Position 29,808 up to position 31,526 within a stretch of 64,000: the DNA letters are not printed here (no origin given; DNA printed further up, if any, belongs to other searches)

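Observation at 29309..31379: Helicase-loader pair in which the DnaC/DnaI-type ATPase is a covalent tandem duplication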

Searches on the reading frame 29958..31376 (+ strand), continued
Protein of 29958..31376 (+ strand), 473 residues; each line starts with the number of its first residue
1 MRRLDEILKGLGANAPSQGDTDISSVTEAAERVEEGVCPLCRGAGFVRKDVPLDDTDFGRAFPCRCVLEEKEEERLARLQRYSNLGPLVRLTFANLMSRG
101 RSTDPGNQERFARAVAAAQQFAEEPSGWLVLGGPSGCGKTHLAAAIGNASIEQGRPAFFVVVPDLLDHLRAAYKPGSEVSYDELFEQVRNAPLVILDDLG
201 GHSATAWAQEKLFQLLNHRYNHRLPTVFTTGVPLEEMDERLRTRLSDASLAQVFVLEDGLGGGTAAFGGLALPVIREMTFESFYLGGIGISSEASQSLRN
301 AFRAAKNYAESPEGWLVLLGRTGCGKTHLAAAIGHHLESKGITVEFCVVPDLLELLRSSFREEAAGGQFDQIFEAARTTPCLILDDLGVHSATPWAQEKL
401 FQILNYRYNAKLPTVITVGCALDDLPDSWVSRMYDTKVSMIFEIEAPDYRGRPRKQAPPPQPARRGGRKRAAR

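Call 18: find_related_loci(query=A1, collection=genome_contigs, flank=6000)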
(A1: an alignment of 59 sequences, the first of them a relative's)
Query A1 (473 aa) in genome_contigs; peptide patterns used: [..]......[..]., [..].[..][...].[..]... (x = any residue, [..] = any of these).
600 stretches matched a pattern (row limit reached: there are more); 591 encode a relative of the query (tblastn E <= 1e-3); the best 80 are kept; 80 distinct loci.
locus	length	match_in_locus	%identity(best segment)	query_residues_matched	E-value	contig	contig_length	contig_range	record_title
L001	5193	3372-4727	89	1-452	0e+0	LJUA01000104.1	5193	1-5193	MAG: Dehalococcoidia bacterium SM23_28_2 WORSMTZ_92764, whole genome shotgun sequence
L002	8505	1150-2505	92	1-452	0e+0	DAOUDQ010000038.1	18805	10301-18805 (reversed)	MAG TPA_asm: Dehalococcoidia bacterium isolate M62_289 94990, whole genome shotgun sequence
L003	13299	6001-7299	56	37-473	1e-160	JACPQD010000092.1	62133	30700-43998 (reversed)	MAG: Chloroflexi bacterium isolate NC_groundwater_644_Ag_B-0.1um_60_123 B_1_S1_Biohub_coassembly_k141_4790102, whole gen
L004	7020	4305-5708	54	1-465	2e-160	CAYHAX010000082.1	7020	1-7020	MAG TPA_asm: uncultured Dehalococcoidia bacterium isolate ERP119294_co2_375 genome assembly, contig: k141_660086, whole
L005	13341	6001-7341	54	1-450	2e-159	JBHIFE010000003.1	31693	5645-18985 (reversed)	MAG: Dehalococcoidales bacterium isolate b1.sp3_bin.55 NODE_234_length_31693_cov_6.020513, whole genome shotgun sequence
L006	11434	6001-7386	53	1-467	4e-156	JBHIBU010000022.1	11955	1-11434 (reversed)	MAG: Dehalococcoidia bacterium isolate FS_3_bin.7 NODE_398_length_11955_cov_8.076303, whole genome shotgun sequence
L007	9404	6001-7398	52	1-473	3e-156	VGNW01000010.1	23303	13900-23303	MAG: Chloroflexi bacterium isolate M_DeepCast_200m_m2_194 M_DeepCast_200m_m2_194_Ga0194113_10002864, whole genome shotgu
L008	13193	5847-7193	53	17-468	1e-153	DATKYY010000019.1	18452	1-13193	MAG TPA_asm: Dehalococcoidales bacterium isolate SMAG_U14231 k141_1699797, whole genome shotgun sequence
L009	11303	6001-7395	50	1-469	6e-154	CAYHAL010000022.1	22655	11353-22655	MAG TPA_asm: uncultured Dehalococcoidales bacterium isolate ERP119294_co3_379 genome assembly, contig: NODE_1191_length_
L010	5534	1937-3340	52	1-470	9e-153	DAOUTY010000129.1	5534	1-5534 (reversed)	MAG TPA_asm: Chloroflexota bacterium isolate CSMAG_809 CSMAG_809_k141_267322_length_5534_cov_11.7593, whole genome shotg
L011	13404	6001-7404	52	3-473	3e-151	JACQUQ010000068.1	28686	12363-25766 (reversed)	MAG: Chloroflexi bacterium isolate NC_groundwater_1441_Ag_S-0.65um_68_29 S_p65_S5_coassembly_k141_1476352, whole genome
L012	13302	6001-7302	54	17-451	2e-150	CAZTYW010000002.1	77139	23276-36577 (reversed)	MAG TPA_asm: uncultured Dehalococcoidia bacterium isolate SRP239594_co1_177 genome assembly, contig: NODE_24_length_7713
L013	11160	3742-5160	54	1-470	1e-149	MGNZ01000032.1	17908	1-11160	MAG: Chloroflexi bacterium RBG_16_64_32 RBG_16_scaffold_18004, whole genome shotgun sequence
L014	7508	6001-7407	50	1-469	4e-149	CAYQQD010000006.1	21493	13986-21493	MAG TPA_asm: uncultured Dehalococcoidales bacterium isolate binchicken_co10_181 genome assembly, contig: NODE_1142_lengt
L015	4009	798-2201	51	1-468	1e-151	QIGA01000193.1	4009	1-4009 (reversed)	MAG: Chloroflexi bacterium isolate SZUA-161 Ga0063294_10025140, whole genome shotgun sequence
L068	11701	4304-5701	48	1-465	1e-133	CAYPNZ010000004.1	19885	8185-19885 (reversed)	MAG TPA_asm: uncultured Anaerolineaceae bacterium isolate SRP163575_co1_41 genome assembly, contig: NODE_5661_length_198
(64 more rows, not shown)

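Call 26: search_protein_representatives(protein=window:29958-31376:+)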
Query: 473 residues. Proteins with E-value up to 0.001 (for the whole library): 25460; up to 1e-10: 6508; up to 1e-30: 679. The best 150 are listed.
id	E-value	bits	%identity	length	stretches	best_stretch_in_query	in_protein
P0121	1.2e-198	677.2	46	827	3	71-458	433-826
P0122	3.0e-156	537.4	46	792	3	28-273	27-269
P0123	4.1e-153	527.0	54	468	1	2-469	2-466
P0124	1.8e-141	488.6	58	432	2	48-300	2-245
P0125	6.8e-139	480.2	51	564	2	35-288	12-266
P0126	1.5e-134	465.8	56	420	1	48-459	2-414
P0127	2.0e-126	439.1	52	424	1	48-468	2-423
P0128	1.3e-125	436.4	51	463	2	33-336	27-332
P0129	6.9e-124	430.7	49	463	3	6-255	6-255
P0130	1.6e-122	426.2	53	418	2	49-285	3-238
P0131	2.6e-120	418.9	47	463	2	2-283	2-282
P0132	3.9e-117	408.4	45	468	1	3-470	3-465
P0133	9.6e-115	400.5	47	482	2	3-334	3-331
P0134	1.8e-114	399.6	46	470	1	37-453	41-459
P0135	4.0e-113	395.2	45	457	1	6-451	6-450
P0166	1.3e-90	321.0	50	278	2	4-247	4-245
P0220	1.7e-70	254.6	55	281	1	34-257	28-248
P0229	5.4e-67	243.1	56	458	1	29-257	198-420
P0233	9.7e-67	242.3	54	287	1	25-247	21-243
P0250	7.6e-64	232.7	49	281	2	2-251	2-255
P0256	1.8e-62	228.2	55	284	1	36-258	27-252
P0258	3.2e-62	227.4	52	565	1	35-256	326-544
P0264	2.9e-61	224.2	51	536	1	33-253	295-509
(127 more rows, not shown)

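Call 28: predict_structure(alignment_id=A1)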
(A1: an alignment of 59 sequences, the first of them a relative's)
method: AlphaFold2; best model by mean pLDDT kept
length: 473 residues; sequences in the alignment: 59
mean_pLDDT: 79.7   pTM: 0.48
mean pLDDT of the five models: 79.7, 78.2, 78.1, 77.3, 77.0
residues with pLDDT >= 90: 200; 70-90: 176; 50-70: 31; < 50: 66
segments of 3 or more residues with pLDDT < 50: 1-35, 40-42, 260-264, 453-473
pLDDT, mean of each block of 10 residues (from residue 1): 40 33 29 44 64 77 75 76 82 90 86 97 96 88 95 91 85 68 83 92 76 93 96 87 93 82 57 87 81 90 97 96 92 95 91 85 65 89 90 87 95 94 89 93 83 42 43 38
secondary structure, 60 per line:
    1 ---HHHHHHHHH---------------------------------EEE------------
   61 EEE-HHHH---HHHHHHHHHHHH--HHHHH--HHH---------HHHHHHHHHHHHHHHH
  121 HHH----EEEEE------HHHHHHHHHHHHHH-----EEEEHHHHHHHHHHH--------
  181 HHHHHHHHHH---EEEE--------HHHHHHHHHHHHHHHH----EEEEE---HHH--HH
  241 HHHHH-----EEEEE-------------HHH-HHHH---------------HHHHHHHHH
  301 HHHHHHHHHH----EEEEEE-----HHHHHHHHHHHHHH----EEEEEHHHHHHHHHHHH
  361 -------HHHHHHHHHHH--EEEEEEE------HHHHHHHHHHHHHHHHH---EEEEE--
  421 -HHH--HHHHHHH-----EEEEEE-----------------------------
elements in order: H4-12 E46-48 E61-63 H65-68 H72-83 H86-90 H105-123 E128-132 H139-152 E158-161 H162-172 H181-190 E194-197 H206-221 E226-230 H239-245 E251-255 H273-276 H292-310 E315-320 H326-339 E344-348 H349-360 H368-378 E381-387 H394-410 E414-418 H427-433 E439-444

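Call 31: list_cluster_members(proteins=[P0121, P0122, P0166, P0220, P0233, P0250, P0256, P0229, P0258, P0264])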
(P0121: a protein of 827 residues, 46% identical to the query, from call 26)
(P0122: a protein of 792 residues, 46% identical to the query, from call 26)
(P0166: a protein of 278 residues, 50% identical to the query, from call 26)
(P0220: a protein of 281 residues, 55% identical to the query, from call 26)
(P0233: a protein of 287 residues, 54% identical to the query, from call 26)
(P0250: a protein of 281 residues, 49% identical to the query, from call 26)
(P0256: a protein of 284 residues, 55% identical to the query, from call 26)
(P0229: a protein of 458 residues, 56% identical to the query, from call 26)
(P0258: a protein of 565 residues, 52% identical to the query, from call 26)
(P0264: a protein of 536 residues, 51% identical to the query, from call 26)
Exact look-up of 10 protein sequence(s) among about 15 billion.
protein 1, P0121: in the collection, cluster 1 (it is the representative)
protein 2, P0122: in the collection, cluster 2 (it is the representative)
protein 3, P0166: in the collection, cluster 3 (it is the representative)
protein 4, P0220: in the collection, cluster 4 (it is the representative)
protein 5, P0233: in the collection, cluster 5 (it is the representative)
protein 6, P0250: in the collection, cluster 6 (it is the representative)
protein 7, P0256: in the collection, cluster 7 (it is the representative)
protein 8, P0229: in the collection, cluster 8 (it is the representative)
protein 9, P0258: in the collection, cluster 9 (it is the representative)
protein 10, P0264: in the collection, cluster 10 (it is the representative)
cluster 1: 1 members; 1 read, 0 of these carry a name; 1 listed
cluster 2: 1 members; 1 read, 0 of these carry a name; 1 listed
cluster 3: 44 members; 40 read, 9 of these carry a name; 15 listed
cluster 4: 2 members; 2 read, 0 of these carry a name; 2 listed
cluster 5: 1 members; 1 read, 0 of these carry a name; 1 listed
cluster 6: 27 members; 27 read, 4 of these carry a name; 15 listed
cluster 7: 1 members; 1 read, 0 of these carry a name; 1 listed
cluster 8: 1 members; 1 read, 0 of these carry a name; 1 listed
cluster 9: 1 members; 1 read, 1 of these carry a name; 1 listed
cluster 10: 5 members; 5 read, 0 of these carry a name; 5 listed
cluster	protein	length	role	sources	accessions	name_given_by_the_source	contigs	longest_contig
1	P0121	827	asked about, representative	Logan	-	-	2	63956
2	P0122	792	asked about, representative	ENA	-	-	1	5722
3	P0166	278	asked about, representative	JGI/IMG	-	-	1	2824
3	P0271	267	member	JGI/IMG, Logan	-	DNA replication protein DnaC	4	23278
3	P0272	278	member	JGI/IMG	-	DNA replication protein DnaC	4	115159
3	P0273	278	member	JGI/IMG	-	DNA replication protein DnaC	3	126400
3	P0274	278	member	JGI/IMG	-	DNA replication protein DnaC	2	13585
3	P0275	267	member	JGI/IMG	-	DNA replication protein DnaC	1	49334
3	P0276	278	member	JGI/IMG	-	DNA replication protein DnaC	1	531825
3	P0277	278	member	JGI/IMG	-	DNA replication protein DnaC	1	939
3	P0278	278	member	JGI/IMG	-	DNA replication protein DnaC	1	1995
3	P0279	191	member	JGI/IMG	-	DNA replication protein DnaC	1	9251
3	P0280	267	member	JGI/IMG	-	-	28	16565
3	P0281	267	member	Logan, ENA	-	-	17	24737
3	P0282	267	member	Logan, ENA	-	-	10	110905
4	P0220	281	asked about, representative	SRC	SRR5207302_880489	-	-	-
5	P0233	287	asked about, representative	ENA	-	-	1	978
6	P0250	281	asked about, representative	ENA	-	-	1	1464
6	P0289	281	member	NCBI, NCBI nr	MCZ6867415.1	MAG: ATP-binding protein [Chloroflexi bacterium] | ATP-binding protein [Chloroflexota bacterium]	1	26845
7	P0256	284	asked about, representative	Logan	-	-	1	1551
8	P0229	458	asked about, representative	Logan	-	-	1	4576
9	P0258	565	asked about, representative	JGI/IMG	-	DNA replication protein DnaC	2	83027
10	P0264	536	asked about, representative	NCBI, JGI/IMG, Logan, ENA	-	-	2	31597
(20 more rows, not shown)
